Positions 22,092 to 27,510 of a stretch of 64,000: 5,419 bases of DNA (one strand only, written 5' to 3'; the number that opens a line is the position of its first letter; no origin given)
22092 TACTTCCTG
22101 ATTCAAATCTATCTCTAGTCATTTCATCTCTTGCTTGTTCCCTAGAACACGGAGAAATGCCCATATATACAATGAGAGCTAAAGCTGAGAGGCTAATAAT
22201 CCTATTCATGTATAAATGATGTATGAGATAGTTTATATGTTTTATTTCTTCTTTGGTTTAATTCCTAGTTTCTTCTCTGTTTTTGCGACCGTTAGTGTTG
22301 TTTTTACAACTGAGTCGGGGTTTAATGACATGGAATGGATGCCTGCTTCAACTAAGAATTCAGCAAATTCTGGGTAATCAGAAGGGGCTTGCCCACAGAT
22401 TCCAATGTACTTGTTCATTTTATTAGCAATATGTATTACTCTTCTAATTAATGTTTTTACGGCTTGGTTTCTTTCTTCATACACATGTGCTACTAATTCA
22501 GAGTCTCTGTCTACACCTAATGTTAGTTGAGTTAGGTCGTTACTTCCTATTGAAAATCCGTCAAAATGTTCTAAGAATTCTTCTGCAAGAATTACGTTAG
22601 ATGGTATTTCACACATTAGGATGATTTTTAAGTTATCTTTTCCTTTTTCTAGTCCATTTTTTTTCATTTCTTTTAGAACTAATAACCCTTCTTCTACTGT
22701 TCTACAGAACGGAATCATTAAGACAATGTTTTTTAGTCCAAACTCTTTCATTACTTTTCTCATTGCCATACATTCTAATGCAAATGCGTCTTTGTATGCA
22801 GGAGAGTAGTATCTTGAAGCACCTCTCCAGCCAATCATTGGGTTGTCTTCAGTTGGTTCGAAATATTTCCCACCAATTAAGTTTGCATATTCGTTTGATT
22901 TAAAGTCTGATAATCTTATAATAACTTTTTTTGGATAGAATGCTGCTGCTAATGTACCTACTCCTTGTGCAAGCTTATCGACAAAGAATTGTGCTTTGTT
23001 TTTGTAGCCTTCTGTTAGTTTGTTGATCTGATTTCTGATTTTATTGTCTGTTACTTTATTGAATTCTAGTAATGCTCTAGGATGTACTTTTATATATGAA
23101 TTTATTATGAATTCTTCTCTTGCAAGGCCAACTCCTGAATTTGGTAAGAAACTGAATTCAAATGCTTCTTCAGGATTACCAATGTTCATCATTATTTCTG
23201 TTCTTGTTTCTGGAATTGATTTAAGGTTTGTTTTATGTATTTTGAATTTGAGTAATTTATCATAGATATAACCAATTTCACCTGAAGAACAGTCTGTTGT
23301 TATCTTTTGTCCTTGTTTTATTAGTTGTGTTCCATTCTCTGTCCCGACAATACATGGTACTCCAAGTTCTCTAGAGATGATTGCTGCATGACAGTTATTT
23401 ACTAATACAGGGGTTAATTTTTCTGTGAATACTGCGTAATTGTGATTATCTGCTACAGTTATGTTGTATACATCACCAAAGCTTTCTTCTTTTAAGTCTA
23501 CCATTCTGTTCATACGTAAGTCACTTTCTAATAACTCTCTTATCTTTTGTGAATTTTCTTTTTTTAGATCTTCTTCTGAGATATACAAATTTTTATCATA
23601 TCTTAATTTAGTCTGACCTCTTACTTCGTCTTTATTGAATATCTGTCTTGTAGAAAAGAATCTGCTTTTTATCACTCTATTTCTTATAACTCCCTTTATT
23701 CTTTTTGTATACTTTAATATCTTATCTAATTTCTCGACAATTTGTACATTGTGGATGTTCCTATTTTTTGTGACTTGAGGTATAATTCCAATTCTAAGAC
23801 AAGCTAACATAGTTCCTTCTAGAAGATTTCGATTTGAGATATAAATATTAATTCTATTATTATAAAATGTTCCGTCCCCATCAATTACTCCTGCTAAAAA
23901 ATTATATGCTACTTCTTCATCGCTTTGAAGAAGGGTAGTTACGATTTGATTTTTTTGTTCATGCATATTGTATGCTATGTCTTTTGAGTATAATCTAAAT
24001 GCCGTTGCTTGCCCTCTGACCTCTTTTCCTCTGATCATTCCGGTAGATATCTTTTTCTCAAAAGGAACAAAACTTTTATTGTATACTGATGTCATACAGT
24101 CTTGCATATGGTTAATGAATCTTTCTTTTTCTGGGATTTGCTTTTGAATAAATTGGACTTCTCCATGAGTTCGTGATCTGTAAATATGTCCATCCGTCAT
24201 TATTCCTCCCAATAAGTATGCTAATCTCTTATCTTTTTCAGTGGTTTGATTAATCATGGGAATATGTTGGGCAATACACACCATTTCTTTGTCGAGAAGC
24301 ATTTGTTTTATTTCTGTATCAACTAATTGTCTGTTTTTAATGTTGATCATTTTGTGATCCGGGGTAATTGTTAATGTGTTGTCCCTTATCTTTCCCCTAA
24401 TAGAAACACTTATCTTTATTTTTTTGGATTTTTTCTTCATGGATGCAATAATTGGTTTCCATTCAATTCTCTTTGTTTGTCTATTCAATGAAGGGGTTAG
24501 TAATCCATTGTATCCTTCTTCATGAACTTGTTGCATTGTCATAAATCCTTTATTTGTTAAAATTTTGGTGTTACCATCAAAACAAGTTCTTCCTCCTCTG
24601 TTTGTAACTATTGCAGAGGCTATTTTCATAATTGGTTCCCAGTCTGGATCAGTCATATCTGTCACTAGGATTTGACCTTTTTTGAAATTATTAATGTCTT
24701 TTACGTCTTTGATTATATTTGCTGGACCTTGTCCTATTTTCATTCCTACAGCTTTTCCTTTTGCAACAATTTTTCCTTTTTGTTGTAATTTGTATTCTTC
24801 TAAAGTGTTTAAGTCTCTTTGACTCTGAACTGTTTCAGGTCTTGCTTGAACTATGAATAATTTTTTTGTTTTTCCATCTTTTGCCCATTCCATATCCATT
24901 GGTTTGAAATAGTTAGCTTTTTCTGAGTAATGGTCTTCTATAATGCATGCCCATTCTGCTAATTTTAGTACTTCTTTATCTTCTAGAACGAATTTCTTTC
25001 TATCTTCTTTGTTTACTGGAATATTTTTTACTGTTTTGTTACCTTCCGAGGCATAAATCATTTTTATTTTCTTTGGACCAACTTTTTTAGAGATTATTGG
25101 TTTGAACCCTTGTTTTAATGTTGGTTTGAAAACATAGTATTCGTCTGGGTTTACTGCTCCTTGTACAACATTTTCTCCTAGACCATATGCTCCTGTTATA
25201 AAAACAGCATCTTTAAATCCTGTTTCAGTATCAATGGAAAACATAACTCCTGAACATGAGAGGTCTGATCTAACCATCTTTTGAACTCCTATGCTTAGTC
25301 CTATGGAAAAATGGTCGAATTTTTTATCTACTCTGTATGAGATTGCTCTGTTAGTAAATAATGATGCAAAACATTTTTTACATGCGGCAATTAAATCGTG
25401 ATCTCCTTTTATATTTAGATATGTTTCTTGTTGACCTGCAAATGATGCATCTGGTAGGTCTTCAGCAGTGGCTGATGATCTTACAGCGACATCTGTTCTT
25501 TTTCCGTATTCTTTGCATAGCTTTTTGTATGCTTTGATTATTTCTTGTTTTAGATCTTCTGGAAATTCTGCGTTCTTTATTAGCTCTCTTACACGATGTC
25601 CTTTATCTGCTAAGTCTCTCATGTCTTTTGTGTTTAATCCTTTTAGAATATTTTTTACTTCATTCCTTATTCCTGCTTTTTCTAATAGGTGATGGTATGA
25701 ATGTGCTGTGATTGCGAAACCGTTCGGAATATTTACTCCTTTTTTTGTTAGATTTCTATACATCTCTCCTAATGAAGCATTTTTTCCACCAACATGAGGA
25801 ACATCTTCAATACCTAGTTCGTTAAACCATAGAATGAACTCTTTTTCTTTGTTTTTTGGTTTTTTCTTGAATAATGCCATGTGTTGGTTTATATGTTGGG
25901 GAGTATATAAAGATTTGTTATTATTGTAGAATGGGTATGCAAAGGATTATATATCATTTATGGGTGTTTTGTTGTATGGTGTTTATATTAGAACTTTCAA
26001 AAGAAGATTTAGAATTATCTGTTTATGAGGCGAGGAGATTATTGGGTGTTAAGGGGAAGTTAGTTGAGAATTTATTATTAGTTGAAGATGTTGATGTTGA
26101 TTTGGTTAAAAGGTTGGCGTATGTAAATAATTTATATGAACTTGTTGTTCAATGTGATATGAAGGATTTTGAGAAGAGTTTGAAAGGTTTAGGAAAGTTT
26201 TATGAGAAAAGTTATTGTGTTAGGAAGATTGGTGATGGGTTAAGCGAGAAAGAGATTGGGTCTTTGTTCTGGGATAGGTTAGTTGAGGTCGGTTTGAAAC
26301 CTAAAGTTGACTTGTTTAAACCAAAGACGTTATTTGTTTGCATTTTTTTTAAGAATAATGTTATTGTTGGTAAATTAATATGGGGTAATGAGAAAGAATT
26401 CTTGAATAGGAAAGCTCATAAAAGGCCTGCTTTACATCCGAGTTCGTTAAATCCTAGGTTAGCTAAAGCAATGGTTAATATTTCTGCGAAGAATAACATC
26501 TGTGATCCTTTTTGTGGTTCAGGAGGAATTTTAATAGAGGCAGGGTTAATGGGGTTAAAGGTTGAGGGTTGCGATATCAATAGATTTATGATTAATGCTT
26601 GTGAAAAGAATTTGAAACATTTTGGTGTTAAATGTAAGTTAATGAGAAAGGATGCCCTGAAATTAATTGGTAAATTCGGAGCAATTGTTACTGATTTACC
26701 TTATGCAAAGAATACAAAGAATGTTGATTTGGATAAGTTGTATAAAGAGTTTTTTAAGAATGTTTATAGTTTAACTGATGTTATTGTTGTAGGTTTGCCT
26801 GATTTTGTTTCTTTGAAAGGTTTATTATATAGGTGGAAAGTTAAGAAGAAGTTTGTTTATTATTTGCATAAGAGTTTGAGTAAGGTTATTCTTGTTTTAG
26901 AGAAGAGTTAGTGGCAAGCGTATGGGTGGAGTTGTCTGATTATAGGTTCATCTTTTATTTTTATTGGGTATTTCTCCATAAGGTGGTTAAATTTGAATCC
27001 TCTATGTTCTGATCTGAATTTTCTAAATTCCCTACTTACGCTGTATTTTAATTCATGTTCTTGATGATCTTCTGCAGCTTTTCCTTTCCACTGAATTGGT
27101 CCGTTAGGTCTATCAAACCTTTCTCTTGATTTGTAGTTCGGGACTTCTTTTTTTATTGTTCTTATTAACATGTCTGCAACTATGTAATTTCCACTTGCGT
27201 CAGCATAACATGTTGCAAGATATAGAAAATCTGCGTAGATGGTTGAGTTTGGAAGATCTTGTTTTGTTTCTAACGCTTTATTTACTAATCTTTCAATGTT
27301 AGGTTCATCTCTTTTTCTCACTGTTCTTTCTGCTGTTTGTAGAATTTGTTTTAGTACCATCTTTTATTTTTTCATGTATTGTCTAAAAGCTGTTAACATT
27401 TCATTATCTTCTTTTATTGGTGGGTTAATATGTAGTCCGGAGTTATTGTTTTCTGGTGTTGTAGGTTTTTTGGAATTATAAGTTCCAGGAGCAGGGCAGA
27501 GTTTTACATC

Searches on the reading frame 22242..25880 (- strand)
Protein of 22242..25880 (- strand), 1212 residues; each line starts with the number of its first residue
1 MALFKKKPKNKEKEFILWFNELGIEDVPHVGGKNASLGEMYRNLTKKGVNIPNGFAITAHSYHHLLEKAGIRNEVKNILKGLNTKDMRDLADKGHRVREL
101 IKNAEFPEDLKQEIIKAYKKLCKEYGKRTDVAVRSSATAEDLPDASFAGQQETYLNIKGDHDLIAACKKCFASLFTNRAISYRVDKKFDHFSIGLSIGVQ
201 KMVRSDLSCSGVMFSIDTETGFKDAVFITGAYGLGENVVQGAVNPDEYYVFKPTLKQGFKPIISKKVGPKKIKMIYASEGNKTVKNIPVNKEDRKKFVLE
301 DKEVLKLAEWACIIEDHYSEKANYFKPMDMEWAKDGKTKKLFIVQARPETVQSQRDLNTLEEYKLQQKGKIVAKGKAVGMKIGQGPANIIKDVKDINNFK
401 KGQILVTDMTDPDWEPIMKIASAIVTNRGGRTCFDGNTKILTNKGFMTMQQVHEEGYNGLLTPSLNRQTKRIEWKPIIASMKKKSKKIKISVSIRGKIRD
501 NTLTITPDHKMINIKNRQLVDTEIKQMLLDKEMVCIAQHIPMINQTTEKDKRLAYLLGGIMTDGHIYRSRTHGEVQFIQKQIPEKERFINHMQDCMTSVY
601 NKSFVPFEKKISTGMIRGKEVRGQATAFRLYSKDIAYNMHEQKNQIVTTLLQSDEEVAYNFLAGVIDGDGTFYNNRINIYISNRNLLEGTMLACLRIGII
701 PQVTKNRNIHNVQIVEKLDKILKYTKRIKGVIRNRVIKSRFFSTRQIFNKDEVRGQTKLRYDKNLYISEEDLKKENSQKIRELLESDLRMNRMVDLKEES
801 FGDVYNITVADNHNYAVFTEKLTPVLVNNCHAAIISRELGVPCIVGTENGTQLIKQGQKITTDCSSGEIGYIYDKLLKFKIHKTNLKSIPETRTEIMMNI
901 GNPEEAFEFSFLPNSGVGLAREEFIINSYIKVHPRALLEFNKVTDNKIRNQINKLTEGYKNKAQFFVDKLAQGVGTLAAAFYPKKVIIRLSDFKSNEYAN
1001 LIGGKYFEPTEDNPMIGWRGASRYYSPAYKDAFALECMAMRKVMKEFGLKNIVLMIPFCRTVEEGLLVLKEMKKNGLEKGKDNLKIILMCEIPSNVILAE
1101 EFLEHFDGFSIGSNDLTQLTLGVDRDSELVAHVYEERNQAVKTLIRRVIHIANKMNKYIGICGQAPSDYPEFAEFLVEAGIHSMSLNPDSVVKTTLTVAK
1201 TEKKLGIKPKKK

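Call 3: search_protein_families(library=pfam, proteins=[window:22242-25880:-], max_evalue=0.1)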
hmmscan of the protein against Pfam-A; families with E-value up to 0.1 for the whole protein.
window:22242-25880:- (1212 aa): 6 families
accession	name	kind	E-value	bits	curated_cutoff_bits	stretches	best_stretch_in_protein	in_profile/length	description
PF01326.24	PPDK_N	-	1.2e-125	419.6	27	1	28-357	2-317/328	Pyruvate phosphate dikinase, AMP/ATP-binding domain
PF02896.24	PEP-utilizers_C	-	2.3e-59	201.4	22.8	1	889-1201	15-291/293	PEP-utilising enzyme, PEP-binding domain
PF00391.29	PEP-utilizers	-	3.5e-21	75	23.1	2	829-867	34-72/72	PEP-utilising enzyme, mobile domain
PF14528.11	LAGLIDADG_3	-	4.9e-09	36.8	22.5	1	659-716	4-70/82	LAGLIDADG-like domain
PF14890.11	Intein_splicing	-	2.4e-06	27.8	35.8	1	448-817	11-148/155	Intein splicing domain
PF05204.19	Hom_end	-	0.025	15.1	21.1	1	652-712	8-71/110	Homing endonuclease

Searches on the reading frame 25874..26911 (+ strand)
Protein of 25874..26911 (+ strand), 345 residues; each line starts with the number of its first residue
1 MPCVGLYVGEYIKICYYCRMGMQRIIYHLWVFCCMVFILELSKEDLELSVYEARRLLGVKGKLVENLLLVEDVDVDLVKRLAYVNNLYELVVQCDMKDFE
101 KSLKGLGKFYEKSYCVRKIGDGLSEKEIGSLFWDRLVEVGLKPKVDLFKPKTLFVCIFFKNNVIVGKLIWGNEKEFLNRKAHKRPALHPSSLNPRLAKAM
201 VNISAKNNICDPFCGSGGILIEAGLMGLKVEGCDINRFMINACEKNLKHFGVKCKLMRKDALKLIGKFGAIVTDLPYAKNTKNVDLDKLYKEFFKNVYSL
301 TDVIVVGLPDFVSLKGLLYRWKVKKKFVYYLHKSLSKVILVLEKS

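Call 3: search_protein_families(library=pfam, proteins=[window:25874-26911:+], max_evalue=0.1)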
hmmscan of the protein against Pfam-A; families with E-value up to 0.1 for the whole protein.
window:25874-26911:+ (345 aa): 9 families
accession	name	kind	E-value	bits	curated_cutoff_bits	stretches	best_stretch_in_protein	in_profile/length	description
PF01170.24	UPF0020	-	3.9e-23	82.6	22.3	1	182-299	2-154/197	RMKL-like, methyltransferase domain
PF01555.25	N6_N4_Mtase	-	5.3e-08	33.5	26.7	1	170-242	144-218/221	DNA methylase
PF09445.16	Methyltransf_15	-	5.7e-06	26.4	22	1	208-257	3-52/165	RNA cap guanine-N2 methyltransferase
PF13847.12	Methyltransf_31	-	6.9e-06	26.2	27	1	204-292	2-96/145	Methyltransferase domain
PF13649.12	Methyltransf_25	-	5.3e-05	24.3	27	1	210-293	2-89/97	Methyltransferase domain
PF03602.21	Cons_hypoth95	-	0.00076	19.6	24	1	206-291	42-138/182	Conserved hypothetical protein 95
PF02086.21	MethyltransfD12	-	0.0031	17.7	22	1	205-253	20-65/253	D12 class N6 adenine-specific DNA methyltransferase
PF11599.14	AviRa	-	0.0047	16.9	25.7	1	205-262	48-112/232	RRNA methyltransferase AviRa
PF02384.22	N6_Mtase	-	0.024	14.4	20.4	1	198-237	39-77/311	N-6 DNA Methylase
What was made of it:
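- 25874..26911 (+): UPF0020 (RMKL-like) methyltransferase. This is the most consistently conserved neighbour of the paralog family, lying tail-to-tail with it. Here it is separated from the paralog by three inserted ORFs. Pfam UPF0020 3.9e-23 (call 3).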

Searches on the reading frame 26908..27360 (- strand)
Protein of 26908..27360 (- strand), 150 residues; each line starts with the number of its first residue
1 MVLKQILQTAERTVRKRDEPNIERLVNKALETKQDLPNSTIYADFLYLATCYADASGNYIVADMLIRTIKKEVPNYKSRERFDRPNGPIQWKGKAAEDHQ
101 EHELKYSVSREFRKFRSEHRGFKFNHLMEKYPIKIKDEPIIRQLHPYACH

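Call 3: search_protein_families(library=pfam, proteins=[window:26908-27360:-], max_evalue=0.1)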
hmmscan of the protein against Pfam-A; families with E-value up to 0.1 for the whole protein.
window:26908-27360:- (150 aa): 1 family
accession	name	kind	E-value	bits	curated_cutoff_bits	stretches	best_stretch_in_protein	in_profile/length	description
PF16869.10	CNDH2_M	-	0.023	15.8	27.6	1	38-61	27-50/139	Condensin II complex subunit CAP-H2 or CNDH2, mid domain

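Call 4: search_protein_families(library=ncbifam, proteins=[window:26908-27360:-], max_evalue=0.1)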
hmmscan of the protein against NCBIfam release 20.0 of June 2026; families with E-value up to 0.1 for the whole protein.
window:26908-27360:- (150 aa): 0 families

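Call 5: search_protein_families(library=padloc, proteins=[window:26908-27360:-], max_evalue=0.1)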
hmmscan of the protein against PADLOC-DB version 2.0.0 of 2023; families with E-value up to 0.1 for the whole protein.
window:26908-27360:- (150 aa): 1 family
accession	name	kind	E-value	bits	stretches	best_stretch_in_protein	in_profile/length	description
PDLC01471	Cmr5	-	0.016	13.8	1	6-77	8-66/114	CAS-III-C; effector_SS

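Call 71: search_protein_families(library=phrogs, proteins=[window:26908-27360:-], max_evalue=0.01)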
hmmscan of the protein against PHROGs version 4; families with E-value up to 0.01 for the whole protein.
window:26908-27360:- (150 aa): 0 families
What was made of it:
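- Tried and rejected: Defence hypothesis: PADLOC and PHROGs gave nothing for either gene or for the three unannotated ORFs at 26908-29161 (calls 5, 71).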
